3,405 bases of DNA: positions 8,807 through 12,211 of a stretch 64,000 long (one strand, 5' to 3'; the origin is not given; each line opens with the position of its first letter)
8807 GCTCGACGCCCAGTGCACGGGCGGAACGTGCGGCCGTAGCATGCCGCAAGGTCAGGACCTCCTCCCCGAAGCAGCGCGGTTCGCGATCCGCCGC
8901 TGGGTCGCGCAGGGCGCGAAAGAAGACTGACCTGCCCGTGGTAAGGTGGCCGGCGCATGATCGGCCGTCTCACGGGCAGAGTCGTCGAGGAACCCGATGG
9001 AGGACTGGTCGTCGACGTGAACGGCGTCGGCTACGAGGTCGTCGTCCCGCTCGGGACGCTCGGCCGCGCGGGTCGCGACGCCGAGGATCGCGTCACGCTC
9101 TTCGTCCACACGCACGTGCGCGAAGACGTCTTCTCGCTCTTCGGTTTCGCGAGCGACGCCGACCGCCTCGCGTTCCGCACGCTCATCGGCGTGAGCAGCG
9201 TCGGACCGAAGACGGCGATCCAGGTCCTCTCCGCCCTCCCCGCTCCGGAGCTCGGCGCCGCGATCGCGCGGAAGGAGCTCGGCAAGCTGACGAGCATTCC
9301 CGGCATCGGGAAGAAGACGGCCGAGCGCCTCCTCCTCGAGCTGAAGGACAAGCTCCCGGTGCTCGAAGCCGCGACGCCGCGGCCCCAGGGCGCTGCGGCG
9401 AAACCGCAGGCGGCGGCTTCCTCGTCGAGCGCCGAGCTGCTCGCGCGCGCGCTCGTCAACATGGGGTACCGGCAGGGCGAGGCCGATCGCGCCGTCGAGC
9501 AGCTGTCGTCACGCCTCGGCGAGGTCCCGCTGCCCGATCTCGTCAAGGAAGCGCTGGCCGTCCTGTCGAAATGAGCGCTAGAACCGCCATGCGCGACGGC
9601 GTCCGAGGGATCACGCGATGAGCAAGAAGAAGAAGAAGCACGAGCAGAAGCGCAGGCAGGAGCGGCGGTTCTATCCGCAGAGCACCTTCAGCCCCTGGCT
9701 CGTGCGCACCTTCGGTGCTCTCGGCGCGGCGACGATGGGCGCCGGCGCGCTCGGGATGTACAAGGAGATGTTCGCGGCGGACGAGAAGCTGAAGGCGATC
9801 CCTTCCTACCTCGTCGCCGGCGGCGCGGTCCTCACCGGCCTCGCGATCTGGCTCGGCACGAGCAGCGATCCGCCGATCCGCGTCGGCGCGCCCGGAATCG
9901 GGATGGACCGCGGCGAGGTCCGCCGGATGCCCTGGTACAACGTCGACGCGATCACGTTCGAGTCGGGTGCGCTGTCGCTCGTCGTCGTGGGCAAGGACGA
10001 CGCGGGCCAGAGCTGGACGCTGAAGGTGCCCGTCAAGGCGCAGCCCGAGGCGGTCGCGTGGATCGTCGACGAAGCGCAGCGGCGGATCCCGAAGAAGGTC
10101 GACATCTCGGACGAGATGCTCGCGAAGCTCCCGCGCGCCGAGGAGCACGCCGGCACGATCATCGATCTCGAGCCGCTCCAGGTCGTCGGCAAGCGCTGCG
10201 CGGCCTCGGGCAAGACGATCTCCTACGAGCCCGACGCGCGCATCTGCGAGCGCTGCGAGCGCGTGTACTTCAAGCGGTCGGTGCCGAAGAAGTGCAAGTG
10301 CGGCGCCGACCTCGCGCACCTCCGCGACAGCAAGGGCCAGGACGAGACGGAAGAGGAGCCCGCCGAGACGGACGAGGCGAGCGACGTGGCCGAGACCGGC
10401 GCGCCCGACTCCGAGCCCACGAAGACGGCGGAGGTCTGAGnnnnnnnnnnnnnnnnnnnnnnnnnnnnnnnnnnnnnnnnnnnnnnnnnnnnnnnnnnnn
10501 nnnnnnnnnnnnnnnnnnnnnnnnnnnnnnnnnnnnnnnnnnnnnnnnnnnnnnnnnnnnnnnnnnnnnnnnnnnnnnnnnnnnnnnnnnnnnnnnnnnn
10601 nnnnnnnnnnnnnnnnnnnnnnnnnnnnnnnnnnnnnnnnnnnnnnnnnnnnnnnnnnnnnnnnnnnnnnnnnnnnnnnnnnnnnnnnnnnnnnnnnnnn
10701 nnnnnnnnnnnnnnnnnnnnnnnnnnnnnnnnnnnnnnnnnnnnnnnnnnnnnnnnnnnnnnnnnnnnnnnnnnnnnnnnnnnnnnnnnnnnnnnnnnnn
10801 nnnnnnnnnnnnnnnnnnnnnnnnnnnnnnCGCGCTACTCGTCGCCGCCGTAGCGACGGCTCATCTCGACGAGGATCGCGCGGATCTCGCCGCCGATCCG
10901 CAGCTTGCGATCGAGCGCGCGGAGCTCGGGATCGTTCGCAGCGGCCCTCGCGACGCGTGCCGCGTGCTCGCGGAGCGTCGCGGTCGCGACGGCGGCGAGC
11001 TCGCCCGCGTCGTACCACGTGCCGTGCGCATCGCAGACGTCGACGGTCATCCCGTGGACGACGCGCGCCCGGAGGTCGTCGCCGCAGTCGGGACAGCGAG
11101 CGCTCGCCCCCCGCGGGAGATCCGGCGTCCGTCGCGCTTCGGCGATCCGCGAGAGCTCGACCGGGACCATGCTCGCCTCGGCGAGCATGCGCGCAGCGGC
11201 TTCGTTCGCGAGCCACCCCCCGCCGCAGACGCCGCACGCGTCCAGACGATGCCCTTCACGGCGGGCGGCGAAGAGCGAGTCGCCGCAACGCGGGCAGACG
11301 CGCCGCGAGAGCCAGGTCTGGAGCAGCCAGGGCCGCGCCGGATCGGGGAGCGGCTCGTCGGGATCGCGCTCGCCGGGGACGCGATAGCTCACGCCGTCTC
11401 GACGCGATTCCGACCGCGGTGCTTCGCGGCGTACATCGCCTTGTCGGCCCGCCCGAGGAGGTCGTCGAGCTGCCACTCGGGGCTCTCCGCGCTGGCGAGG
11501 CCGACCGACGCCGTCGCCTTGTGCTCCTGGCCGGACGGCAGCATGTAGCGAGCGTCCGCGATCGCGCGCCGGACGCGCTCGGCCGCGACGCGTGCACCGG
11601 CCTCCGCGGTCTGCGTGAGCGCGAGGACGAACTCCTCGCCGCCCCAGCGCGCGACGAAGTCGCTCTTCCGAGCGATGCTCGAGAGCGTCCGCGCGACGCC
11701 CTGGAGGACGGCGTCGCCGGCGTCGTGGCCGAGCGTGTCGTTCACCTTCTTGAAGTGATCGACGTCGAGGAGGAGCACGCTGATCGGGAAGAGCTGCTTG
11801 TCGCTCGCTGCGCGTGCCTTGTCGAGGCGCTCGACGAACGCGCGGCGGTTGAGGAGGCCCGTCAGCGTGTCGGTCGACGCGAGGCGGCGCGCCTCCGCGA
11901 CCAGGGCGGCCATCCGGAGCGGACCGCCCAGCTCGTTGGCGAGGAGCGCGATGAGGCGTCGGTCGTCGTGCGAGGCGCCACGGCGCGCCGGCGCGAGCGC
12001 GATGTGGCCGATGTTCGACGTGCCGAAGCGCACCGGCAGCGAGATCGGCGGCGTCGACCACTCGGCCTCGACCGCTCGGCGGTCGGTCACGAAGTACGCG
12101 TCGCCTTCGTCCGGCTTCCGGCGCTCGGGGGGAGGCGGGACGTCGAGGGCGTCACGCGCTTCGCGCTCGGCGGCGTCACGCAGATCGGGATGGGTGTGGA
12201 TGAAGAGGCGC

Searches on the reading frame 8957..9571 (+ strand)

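Call 3: search_protein_families(library=pfam, proteins=[window:8957-9571:+], max_evalue=0.01)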
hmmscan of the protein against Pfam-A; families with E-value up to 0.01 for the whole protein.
window:8957-9571:+ (205 aa): 8 families
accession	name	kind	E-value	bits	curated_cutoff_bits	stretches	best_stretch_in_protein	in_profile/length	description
PF01330.27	RuvA_N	-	2.2e-18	66.5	23.6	1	1-63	1-61/61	RuvA N terminal domain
PF14520.12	HHH_5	-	6.1e-15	55.9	27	1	73-131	1-57/57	Helix-hairpin-helix domain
PF00633.29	HHH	-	6.2e-06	26.2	24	1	111-126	13-28/30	Helix-hairpin-helix motif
PF01367.25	5_3_exonuc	-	4.4e-05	24.3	40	0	111-140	20-49/97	5'-3' exonuclease, C-terminal SAM fold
PF07499.19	RuvA_C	-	6.6e-05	23.7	24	1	165-204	9-47/47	RuvA, C-terminal domain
PF21176.3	RecR_HhH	-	0.00024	21.3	27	1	111-129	8-26/45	RecR, helix-hairpin-helix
PF11798.14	IMS_HHH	-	0.0017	18.9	24.4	1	110-125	12-27/32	IMS family HHH motif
PF02371.22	Transposase_20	-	0.0075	17.1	21.3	0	110-131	3-24/87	Transposase IS116/IS110/IS902 family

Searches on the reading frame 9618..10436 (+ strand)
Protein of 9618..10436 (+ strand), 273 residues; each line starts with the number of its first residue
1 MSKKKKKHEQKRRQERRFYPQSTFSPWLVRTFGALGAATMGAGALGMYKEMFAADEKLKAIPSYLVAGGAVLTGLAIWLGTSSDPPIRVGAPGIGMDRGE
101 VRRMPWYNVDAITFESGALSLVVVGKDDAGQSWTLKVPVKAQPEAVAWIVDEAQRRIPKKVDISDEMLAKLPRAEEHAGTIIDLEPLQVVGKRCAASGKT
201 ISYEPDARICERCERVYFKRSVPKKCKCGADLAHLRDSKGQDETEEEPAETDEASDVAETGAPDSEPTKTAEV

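Call 3: search_protein_families(library=pfam, proteins=[window:9618-10436:+], max_evalue=0.01)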
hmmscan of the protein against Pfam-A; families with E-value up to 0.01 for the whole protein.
window:9618-10436:+ (273 aa): 0 families

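Call 4: search_protein_families(library=ncbifam, proteins=[window:9618-10436:+], max_evalue=0.01)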
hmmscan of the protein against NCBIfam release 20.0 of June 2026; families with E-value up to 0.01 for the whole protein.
window:9618-10436:+ (273 aa): 0 families

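Call 49: predict_structure(alignment_id=A2)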
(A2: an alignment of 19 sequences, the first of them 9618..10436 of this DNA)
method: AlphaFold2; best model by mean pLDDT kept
length: 273 residues; sequences in the alignment: 19
mean_pLDDT: 83.5   pTM: 0.69
mean pLDDT of the five models: 83.5, 79.8, 78.9, 78.1, 72.8
residues with pLDDT >= 90: 156; 70-90: 67; 50-70: 20; < 50: 30
segments of 3 or more residues with pLDDT < 50: 245-273
pLDDT, mean of each block of 10 residues (from residue 1): 61 90 76 91 86 81 90 87 86 92 95 94 96 95 95 96 95 91 91 93 91 93 93 81 47 40 42 40
secondary structure, 60 per line:
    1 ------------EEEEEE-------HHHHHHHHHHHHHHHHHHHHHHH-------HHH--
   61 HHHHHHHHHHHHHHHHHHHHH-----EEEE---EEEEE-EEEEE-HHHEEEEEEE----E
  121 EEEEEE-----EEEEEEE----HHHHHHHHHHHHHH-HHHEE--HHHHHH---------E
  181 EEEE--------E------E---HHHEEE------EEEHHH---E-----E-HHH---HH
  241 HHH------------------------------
elements in order: E13-18 H26-48 H61-81 E87-90 E94-98 E100-104 E109-115 E120-126 E132-138 H143-156 H165-170 E180-184 E207-209 E216-218 H239-243

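Call 52: fold_search(model_id=the predicted structure, library=pdb)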
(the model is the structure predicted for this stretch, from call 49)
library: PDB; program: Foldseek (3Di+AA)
matches with E <= 10: 652; with E <= 0.001: 0
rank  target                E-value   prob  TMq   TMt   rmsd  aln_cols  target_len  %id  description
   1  8b6h_DR               7.0e-02  0.47  0.24  0.26  10.7       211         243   12  Cryo-EM structure of cytochrome c oxidase dimer (complex IV) from respiratory supercomplex of Tetrahymena thermophila (released 2023-03-29)
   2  6e2q_A                1.1e-01  0.63  0.20  0.13  12.0       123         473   11  Structure of human JAK2 FERM/SH2 in complex with Erythropoietin Receptor (released 2018-08-08)
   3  7xsx_k                1.6e-01  0.82  0.22  0.15   4.4        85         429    9  RNA polymerase II elongation complex transcribing a nucleosome (EC49) (released 2022-09-07)
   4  3bin_A                1.9e-01  0.30  0.15  0.14  11.4       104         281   12  Structure of the DAL-1 and TSLC1 (372-383) complex (released 2008-01-15)
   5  5dzm_B                2.1e-01  0.28  0.12  0.23   7.1        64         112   11  HIV-1 Reverse Transcriptase RH domain (released 2016-05-11)
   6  3dmj_A                2.1e-01  0.23  0.13  0.08   7.7        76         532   10  CRYSTAL STRUCTURE OF HIV-1 V106A and Y181C MUTANT REVERSE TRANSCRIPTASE IN COMPLEX WITH GW564511. (released 2008-08-12)
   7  8vbe_A                2.1e-01  0.14  0.11  0.07  12.8        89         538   10  Kinetic intermediate states of HIV-1 RT DNA synthesis captured by cryo-EM (released 2024-12-11)
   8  8u6p_A                2.2e-01  0.21  0.12  0.07   7.9        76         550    9  Crystal Structure of HIV-1 Reverse Transcriptase in Complex with 3-(2-((2-cyanoindolizin-8-yl)oxy)phenoxy)-N,N-dimethy (released 2023-11-08)
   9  7w5z_F                2.3e-01  0.23  0.23  0.25   9.8       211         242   13  Cryo-EM structure of Tetrahymena thermophila mitochondrial complex IV, composite dimer model (released 2022-04-06)
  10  8u6g_A                2.5e-01  0.21  0.12  0.07   7.7        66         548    8  Crystal Structure of HIV-1 Reverse Transcriptase in Complex with 3-(2-(2-(3-acryloyl-2-oxo-2,3-dihydro-1H-benzo[d]imid (released 2023-11-08)
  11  9eh2_y                2.6e-01  0.66  0.21  0.14   4.4        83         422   12  RNA polymerase II-DSIF-SPT6-PAF1c-TFIIS-IWS1-SETD2-FACT nucleosome upstream (released 2024-12-18)
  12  6e2q_C                2.6e-01  0.35  0.20  0.13  11.4       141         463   11  Structure of human JAK2 FERM/SH2 in complex with Erythropoietin Receptor (released 2018-08-08)
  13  4wj7_C                2.8e-01  0.54  0.19  0.35   4.3        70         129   13  CCM2 PTB domain in complex with KRIT1 NPxY/F3 (released 2014-12-24)
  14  2gcj_C                3.1e-01  0.57  0.21  0.24   5.3        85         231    8  Crystal Structure of the Pob3 middle domain (released 2006-05-23)
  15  7ct1                  3.1e-01  0.51  0.18  0.18  15.4       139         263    7  Crystal structure of Snx27 FERM domain in complex with a DLF motif (released 2021-08-25)
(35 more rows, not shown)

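Call 66: find_homologous_proteins(query=window:9618-10436:+, max_evalue=0.001)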
Query window:9618-10436:+ (273 aa): 366 proteins with E <= 0.001 among 3897 candidates; the best 120 are listed.
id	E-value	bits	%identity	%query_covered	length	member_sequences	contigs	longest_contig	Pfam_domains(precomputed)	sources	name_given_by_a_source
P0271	5.1e-179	611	100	100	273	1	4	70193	-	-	-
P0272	1.5e-146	505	88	89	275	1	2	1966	-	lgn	-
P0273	4.0e-140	484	85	88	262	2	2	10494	-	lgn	-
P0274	2.4e-130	452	73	99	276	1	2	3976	-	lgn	-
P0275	3.4e-128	445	79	85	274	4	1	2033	-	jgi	jgi:hypothetical protein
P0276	3.9e-124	431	72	100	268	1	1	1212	-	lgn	-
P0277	2.9e-122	425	71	95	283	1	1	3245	-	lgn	-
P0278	5.0e-122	424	73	96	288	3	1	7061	-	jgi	jgi:hypothetical protein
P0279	6.8e-118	411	75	90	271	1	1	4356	-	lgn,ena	-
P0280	1.4e-117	410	74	89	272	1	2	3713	-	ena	-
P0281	1.5e-115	403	73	88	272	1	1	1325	-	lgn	-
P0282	2.0e-112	393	68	90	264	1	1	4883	-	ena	-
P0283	1.4e-107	377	64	89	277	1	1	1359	-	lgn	-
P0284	1.7e-107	377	72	83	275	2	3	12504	-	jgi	jgi:hypothetical protein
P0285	3.2e-107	376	69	83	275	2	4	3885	-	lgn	-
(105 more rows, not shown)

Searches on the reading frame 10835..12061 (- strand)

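Call 3: search_protein_families(library=pfam, proteins=[window:10835-12061:-], max_evalue=0.01)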
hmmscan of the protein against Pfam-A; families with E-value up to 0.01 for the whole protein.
window:10835-12061:- (408 aa): 2 families
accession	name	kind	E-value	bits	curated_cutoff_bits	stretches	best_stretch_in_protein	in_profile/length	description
PF13453.11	Zn_ribbon_TFIIB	-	4.4e-13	48.8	22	2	256-286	2-32/41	Transcription factor zinc-finger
PF24042.1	DUF7351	-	0.0058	16.8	31.2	0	321-359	2-40/177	Domain of unknown function (DUF7351)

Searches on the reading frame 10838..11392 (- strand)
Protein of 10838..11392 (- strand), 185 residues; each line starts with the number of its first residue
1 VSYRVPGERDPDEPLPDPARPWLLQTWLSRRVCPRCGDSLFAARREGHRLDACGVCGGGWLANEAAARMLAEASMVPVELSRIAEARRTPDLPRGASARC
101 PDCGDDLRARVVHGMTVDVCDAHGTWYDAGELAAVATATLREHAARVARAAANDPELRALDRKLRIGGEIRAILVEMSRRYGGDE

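Call 75: search_protein_families(library=pfam, proteins=[window:10838-11392:-], max_evalue=0.01)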
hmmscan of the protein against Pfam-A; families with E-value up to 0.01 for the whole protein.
window:10838-11392:- (185 aa): 4 families
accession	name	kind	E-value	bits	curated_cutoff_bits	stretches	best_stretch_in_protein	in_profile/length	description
PF13453.11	Zn_ribbon_TFIIB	-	4.5e-14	52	22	2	33-64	2-33/41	Transcription factor zinc-finger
PF24042.1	DUF7351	-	7.3e-05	23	31.2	0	98-137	2-41/177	Domain of unknown function (DUF7351)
PF07282.18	Cas12f1-like_TNB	-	0.0045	17.5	26.3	0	93-134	24-57/60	Cas12f1-like, TNB domain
PF13005.12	zf-IS66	-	0.0076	17.1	27.3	0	18-37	27-46/46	zinc-finger binding domain of transposase IS66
